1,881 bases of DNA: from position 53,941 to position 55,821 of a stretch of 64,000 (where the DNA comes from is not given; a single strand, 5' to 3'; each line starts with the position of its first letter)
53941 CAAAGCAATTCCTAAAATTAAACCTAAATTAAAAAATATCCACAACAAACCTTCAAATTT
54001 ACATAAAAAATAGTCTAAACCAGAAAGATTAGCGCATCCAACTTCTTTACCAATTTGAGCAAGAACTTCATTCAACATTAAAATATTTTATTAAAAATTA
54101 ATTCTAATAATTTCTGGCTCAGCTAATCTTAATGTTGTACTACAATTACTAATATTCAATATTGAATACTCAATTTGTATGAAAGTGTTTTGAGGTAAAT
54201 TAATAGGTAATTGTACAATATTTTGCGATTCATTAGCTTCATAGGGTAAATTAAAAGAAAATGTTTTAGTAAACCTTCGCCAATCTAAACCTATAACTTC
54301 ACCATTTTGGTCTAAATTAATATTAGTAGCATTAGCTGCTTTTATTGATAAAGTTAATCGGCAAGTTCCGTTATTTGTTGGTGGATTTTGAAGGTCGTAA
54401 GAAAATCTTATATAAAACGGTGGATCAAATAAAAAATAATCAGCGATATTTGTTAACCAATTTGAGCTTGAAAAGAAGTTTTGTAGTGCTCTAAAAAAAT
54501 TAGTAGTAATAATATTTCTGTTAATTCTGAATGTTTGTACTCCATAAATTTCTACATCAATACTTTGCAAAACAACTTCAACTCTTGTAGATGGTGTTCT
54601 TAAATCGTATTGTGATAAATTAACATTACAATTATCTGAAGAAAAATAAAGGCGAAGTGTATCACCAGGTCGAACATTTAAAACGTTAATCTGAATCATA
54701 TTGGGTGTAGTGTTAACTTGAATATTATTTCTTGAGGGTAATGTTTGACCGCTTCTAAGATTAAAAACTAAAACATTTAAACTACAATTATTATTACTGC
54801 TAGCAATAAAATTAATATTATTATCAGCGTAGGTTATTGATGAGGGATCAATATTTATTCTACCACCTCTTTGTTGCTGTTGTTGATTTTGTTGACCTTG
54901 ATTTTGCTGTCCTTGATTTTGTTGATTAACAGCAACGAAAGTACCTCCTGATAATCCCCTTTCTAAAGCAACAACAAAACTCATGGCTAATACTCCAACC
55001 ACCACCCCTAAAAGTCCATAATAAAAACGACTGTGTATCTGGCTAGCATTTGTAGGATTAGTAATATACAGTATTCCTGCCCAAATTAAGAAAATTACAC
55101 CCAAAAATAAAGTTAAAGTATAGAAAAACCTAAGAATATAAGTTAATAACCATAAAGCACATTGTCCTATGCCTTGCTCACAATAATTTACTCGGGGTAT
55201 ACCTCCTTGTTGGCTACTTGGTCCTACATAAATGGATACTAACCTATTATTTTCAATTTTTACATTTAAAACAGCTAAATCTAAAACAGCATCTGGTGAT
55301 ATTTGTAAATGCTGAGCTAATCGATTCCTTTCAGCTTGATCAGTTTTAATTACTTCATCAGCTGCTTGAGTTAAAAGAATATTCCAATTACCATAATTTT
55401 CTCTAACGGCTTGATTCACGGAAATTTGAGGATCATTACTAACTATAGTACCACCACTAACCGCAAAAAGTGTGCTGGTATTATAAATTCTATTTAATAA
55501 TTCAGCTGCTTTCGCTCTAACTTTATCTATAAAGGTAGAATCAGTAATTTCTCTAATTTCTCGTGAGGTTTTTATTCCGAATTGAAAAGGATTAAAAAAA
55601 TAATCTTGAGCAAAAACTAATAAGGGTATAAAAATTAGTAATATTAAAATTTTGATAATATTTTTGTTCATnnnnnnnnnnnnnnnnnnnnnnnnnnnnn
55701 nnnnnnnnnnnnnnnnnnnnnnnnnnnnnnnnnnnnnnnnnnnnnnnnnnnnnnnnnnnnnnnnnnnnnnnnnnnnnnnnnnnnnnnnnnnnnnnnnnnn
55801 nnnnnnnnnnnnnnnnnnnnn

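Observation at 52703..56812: Tandem array of seven paralogous VirB2/TrbC-like two-helix pilin genes, two carrying large extracellular domains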

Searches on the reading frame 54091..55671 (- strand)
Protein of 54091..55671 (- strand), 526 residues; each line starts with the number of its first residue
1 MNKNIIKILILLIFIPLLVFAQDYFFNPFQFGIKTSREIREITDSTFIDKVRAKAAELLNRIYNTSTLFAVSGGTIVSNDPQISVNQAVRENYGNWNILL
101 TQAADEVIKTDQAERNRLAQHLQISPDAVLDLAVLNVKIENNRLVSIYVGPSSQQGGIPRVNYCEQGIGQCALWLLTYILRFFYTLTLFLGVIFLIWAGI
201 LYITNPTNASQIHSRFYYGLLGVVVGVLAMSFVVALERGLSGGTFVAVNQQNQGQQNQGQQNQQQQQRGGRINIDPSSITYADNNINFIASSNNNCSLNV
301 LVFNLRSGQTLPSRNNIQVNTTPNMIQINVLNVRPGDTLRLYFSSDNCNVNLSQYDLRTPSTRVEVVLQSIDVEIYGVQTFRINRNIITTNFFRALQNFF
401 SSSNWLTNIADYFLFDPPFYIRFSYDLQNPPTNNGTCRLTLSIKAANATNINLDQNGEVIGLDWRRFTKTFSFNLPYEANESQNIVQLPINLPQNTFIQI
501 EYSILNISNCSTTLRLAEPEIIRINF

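Call 3: search_protein_families(library=pfam, proteins=[window:54091-55671:-], max_evalue=1)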
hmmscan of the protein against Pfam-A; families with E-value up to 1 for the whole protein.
window:54091-55671:- (526 aa): 2 families
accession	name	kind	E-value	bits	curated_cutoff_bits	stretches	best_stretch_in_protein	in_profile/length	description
PF18895.5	T4SS_pilin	-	0.022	15.2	26.6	1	180-235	13-70/71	Type IV secretion system pilin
PF06226.18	DUF1007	-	0.051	14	27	1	380-441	106-167/211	Protein of unknown function (DUF1007)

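Call 4: search_protein_families(library=ncbifam, proteins=[window:54091-55671:-], max_evalue=1)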
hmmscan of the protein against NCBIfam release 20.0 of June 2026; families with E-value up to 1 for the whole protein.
window:54091-55671:- (526 aa): 0 families

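Call 8: find_encoding_contigs(protein=window:54091-55671:-, flank=10000, max_places=6)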
Protein window:54091-55671:- (526 aa): 1 contig read that carries it; 1 place shown.
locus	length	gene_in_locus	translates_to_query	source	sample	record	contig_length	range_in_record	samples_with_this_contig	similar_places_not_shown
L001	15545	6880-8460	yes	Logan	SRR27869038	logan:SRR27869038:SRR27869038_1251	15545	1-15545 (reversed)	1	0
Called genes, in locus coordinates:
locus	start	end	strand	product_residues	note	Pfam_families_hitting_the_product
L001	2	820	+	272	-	?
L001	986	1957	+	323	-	-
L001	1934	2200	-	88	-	-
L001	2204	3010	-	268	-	PF00950:ABC-3, PF01032:FecCD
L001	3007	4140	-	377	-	PF00162:PGK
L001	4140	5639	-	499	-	PF05362:Lon_C (weak), PF00004:AAA (faint), PF13541:ChlI, PF00158:Sigma54_activat (faint), PF01078:Mg_chelatase, PF07728:AAA_5 (faint), PF00493:MCM (weak), PF13335:Mg_chelatase_C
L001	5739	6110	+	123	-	PF18895:T4SS_pilin (weak)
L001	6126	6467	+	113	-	-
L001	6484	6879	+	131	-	PF18895:T4SS_pilin (weak)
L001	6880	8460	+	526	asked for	-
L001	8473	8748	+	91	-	-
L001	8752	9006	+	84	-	-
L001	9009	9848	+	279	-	-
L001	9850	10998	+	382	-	PF00266:Aminotran_5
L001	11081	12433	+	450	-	-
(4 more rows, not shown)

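Call 9: find_homologous_proteins(query=window:54091-55671:-)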
Query window:54091-55671:- (526 aa): 17 proteins with E <= 0.001 among 8000 candidates.
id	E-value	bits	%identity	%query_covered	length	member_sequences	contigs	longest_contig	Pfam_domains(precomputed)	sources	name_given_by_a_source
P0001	0.0e+0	1160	100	100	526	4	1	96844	-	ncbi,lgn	-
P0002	6.0e-188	644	59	95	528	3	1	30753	-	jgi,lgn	jgi:hypothetical protein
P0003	1.7e-184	632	56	99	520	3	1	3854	-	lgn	-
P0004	1.5e-183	629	57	100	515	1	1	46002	-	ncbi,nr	ncbi:MAG: hypothetical protein NZ866_00040 [Patescibacteria group bacterium]|nr:hypothetical protein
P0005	3.0e-124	434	44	98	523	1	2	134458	-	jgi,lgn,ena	-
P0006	9.9e-119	415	45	96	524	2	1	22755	-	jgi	jgi:hypothetical protein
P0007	2.1e-117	411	44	96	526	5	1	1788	-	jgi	jgi:hypothetical protein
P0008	6.6e-117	409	44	96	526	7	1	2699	-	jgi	jgi:hypothetical protein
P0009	1.9e-116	408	44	96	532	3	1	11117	-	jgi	jgi:hypothetical protein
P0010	3.5e-68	249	34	89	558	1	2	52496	-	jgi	-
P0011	3.8e-68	249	34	89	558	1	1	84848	-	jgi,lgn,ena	jgi:hypothetical protein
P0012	5.1e-68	248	34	65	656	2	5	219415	-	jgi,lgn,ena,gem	-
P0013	1.6e-66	243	33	89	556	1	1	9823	-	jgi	jgi:hypothetical protein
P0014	1.5e-62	230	33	63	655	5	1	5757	-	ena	-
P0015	1.2e-61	227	34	65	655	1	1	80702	-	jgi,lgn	jgi:hypothetical protein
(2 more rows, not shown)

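Call 10: find_encoding_contigs(protein=P0005, flank=10000, max_places=2)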
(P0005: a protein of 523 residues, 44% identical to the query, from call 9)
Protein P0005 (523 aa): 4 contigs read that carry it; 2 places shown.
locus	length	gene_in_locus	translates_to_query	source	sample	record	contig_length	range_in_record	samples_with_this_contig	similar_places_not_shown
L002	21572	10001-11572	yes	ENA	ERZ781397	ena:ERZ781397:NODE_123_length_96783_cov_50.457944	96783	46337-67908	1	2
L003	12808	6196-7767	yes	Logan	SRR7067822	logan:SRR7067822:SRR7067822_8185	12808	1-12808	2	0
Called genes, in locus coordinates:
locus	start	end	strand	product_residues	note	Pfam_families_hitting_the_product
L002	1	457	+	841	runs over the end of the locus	PF02739:5_3_exonuc_N, PF01367:5_3_exonuc, PF00476:DNA_pol_A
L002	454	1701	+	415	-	PF02518:HATPase_c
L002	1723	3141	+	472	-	PF00749:tRNA-synt_1c, PF19269:Anticodon_2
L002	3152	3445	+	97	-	-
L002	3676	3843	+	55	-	-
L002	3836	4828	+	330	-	-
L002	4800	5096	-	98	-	-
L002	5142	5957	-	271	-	PF00950:ABC-3, PF01032:FecCD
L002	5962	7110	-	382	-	PF00162:PGK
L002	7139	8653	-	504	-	PF13541:ChlI, PF00158:Sigma54_activat (faint), PF01078:Mg_chelatase, PF20030:bpMoxR (faint), PF07728:AAA_5, PF00493:MCM, PF13335:Mg_chelatase_C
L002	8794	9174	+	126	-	-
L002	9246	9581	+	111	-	PF18895:T4SS_pilin (weak)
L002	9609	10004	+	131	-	PF18895:T4SS_pilin (weak)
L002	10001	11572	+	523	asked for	-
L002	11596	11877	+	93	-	-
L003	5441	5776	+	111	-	PF18895:T4SS_pilin (weak)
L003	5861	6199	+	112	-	PF18895:T4SS_pilin (weak)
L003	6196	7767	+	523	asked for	-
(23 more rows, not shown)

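Call 11: find_encoding_contigs(protein=P0012, flank=10000, max_places=2)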
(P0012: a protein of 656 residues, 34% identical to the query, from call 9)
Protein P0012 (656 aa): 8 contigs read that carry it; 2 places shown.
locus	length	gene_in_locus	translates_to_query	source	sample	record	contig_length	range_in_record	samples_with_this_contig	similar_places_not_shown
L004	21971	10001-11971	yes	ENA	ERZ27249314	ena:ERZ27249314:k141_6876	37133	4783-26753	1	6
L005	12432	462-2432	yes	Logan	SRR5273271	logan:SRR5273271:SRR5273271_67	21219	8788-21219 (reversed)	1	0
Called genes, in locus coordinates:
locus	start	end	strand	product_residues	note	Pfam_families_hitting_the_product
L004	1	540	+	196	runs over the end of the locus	PF01351:RNase_HII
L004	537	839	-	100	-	-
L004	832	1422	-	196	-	PF00889:EF_TS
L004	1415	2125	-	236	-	PF00318:Ribosomal_S2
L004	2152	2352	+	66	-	PF01197:Ribosomal_L31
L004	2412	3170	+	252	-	PF03462:PCRF, PF00472:RF-1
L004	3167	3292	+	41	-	-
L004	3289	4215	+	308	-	PF01134:GIDA (faint), PF01266:DAO (faint), PF03486:HI0933_like (faint), PF07992:Pyr_redox_2, PF13738:Pyr_redox_3, PF00070:Pyr_redox (weak)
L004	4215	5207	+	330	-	-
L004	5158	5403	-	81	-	-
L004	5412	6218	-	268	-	PF00950:ABC-3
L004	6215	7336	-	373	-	PF00162:PGK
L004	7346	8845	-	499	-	PF13541:ChlI, PF20030:bpMoxR (faint), PF00158:Sigma54_activat (weak), PF00493:MCM (weak), PF01078:Mg_chelatase, PF00004:AAA (faint), PF07728:AAA_5, PF13335:Mg_chelatase_C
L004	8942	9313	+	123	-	PF18895:T4SS_pilin (weak)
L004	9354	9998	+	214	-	PF18895:T4SS_pilin (faint)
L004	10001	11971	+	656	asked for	-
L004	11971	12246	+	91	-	-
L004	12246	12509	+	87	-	-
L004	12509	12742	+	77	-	-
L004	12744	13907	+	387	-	PF00266:Aminotran_5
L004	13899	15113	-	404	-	PF08245:Mur_ligase_M, PF02875:Mur_ligase_C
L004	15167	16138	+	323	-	-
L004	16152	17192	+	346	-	PF00814:TsaD, PF22521:HypF_C_2 (weak)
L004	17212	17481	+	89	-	PF01649:Ribosomal_S20p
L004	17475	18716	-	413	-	-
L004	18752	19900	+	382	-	PF08529:NusA_N, PF00575:S1 (weak), PF13184:KH_NusA_1st, PF26594:KH_NusA_2nd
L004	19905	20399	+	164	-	PF00719:Pyrophosphatase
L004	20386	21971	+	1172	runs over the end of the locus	PF00133:tRNA-synt_1, PF09334:tRNA-synt_1g, PF00300:His_Phos_1, PF00133:tRNA-synt_1, PF09334:tRNA-synt_1g, PF08264:Anticodon_1, PF19302:DUF5915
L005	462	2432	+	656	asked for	-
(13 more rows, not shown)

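Call 12: find_encoding_contigs(protein=P0004, flank=10000, max_places=2)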
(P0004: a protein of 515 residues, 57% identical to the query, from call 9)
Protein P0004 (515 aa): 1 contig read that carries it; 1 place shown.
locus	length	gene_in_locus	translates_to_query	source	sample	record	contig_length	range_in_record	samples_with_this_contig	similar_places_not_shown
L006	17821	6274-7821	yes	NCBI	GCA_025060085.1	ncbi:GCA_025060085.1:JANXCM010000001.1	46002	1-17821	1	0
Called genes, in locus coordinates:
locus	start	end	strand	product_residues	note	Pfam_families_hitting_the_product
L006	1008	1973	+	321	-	-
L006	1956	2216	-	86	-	-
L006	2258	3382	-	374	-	PF00162:PGK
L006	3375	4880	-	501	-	PF13541:ChlI, PF00158:Sigma54_activat (faint), PF01078:Mg_chelatase, PF00004:AAA (faint), PF00493:MCM (faint), PF07728:AAA_5 (faint), PF13335:Mg_chelatase_C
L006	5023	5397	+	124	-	PF18895:T4SS_pilin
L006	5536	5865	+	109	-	-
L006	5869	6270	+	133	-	PF18895:T4SS_pilin (weak)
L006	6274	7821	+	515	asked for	-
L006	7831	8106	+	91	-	-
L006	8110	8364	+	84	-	-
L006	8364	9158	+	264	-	-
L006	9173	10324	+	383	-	PF00266:Aminotran_5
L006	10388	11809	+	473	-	-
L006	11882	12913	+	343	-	PF00814:TsaD, PF22521:HypF_C_2 (weak)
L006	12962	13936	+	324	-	PF01594:AI-2E_transport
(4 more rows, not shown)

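Call 34: predict_structure(alignment_id=A2)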
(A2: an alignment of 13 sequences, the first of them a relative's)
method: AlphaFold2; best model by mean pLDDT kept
length: 526 residues; sequences in the alignment: 13
mean_pLDDT: 66.9   pTM: 0.31
mean pLDDT of the five models: 66.9, 64.5, 63.6, 60.6, 60.0
residues with pLDDT >= 90: 6; 70-90: 294; 50-70: 115; < 50: 111
segments of 3 or more residues with pLDDT < 50: 20-37, 153-163, 165-167, 241-268, 380-417, 523-526
pLDDT, mean of each block of 10 residues (from residue 1): 62 55 37 46 87 90 85 83 84 82 86 86 77 79 81 39 48 68 78 80 74 76 76 63 29 25 37 75 75 79 79 65 70 73 84 79 62 65 40 46 41 47 79 77 69 56 67 80 78 62 73 57 47
secondary structure, 60 per line:
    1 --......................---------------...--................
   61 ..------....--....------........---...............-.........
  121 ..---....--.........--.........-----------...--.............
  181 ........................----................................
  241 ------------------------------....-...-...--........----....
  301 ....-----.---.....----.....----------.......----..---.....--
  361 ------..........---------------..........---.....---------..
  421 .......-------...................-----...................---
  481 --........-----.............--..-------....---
elements in order: H3-24 E40-42 H45-62 E69-72 E75-78 H85-92 H96-110 H112-122 H126-129 E132-140 E143-151 H168-204 H209-240 E271-274 E280-282 E285-292 E297-304 E314-318 E323-327 E338-344 E354-358 E367-376 H392-401 H405-409 E419-427 E435-453 E459-477 E483-490 E496-508 E520-523

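Call 37: fold_search(model_id=the predicted structure, library=pdb)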
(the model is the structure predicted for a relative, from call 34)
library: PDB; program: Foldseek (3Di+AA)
matches with E <= 10: 1062; with E <= 0.001: 35
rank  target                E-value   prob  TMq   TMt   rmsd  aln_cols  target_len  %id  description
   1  6kzb_A                6.2e-06  1.00  0.16  0.14  11.3       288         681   12  Transglutaminase2 complexed with calcium (released 2020-12-09)
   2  6kzb_C                2.4e-05  0.99  0.15  0.13  11.3       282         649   11  Transglutaminase2 complexed with calcium (released 2020-12-09)
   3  4nen_A                5.0e-05  1.00  0.19  0.11  12.8       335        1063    8  An internal ligand-bound, metastable state of a leukocyte integrin, aXb2 (released 2014-01-15)
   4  8xei_A                5.2e-05  1.00  0.19  0.13  11.9       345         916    8  Cryo-EM structure of integrin ITGAV/ITGB3 complex, conformation 1 (released 2024-12-18)
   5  6kzb_B                5.8e-05  1.00  0.16  0.14  10.8       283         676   12  Transglutaminase2 complexed with calcium (released 2020-12-09)
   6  6a8p_C                6.9e-05  0.99  0.15  0.13  11.2       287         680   11  Transglutaminase 2 mutant G224V in complex with GTP (released 2018-09-26)
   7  4pyg_A                8.1e-05  1.00  0.16  0.14  11.5       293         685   10  Transglutaminase2 complexed with GTP (released 2015-02-11)
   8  6a8p_A                8.6e-05  0.99  0.15  0.13  11.2       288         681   12  Transglutaminase 2 mutant G224V in complex with GTP (released 2018-09-26)
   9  3ly6_A                8.6e-05  0.99  0.15  0.13  11.9       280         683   12  Crystal structure of human transglutaminase 2 complex with adenosine 5' Triphosphate (released 2010-08-18)
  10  4u4j                  9.1e-05  0.99  0.15  0.07  15.5       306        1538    8  Crystal structure of Salmonella alpha-2-macroglobulin mutant Y1175G (released 2014-09-17)
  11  4u48                  1.1e-04  0.99  0.15  0.07  15.3       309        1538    8  Crystal structure of Salmonella alpha-2-macroglobulin (released 2014-09-17)
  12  9mfg_B                1.5e-04  1.00  0.21  0.33   7.9       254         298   10  Complex of IL23 receptor and VHH (released 2025-05-21)
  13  7z0l_C                1.6e-04  1.00  0.21  0.44   9.2       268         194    7  IL-27 signalling complex (released 2022-07-27)
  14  1kv3_A                1.6e-04  0.99  0.15  0.13  11.3       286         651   12  HUMAN TISSUE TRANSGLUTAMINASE IN GDP BOUND FORM (released 2002-03-13)
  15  9au7_C                2.3e-04  0.54  0.10  0.15  20.8       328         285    8  Human Retriever VPS35L/VPS29/VPS26C complex bound to SNX17 peptide (Composite Map) (released 2024-10-30)
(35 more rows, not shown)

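Call 57: find_related_loci(query=A2, collection=genome_contigs, flank=8000)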
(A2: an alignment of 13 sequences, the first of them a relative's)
Query A2 (526 aa) in genome_contigs; peptide patterns used: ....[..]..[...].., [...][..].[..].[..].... (x = any residue, [..] = any of these).
262 stretches matched a pattern; 3 encode a relative of the query (tblastn E <= 1e-3); 3 distinct loci.
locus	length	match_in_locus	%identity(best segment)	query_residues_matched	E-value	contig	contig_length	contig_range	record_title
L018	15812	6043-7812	57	1-524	0e+0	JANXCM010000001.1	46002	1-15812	MAG: Patescibacteria group bacterium isolate SKYB72 NODE_1_length_46002_cov_4.457267, whole genome shotgun sequence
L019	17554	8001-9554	55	1-516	6e-170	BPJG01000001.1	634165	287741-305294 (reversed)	MAG: Candidatus Parcubacteria bacterium KatS3mg094 DNA, contig_17918, whole genome shotgun sequence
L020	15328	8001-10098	34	156-525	2e-50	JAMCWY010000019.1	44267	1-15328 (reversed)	MAG: Patescibacteria group bacterium isolate FK_Sedi_B_Bin.466 NODE_2234_length_44267_cov_8.64667, whole genome shotgun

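Call 72: search_protein_representatives(alignment_id=A2)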
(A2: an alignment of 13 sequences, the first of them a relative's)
Query: 13 sequences, 524 profile positions. Proteins with E-value up to 0.001 (for the whole library): 342; up to 1e-10: 60; up to 1e-30: 32. The best 150 are listed.
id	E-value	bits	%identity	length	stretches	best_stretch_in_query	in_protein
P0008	4.8e-232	787.9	-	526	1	1-523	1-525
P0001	1.4e-230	783.1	-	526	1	1-524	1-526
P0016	1.7e-201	687.1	-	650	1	1-524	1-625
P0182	2.7e-147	508.2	-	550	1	1-512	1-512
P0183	8.5e-132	457.1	-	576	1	6-523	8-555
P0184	8.9e-74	265.7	-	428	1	233-519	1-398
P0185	3.1e-66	240.8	-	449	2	149-521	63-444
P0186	3.4e-64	234.0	-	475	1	124-517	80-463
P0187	1.1e-61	225.8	-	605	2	132-362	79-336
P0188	3.6e-61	224.0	-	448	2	165-511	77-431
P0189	1.6e-57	212.0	-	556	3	164-379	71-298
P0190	8.5e-55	203.0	-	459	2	166-510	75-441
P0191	2.3e-53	198.3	-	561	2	150-510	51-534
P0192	1.4e-51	192.4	-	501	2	158-472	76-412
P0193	1.7e-51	192.2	-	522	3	150-350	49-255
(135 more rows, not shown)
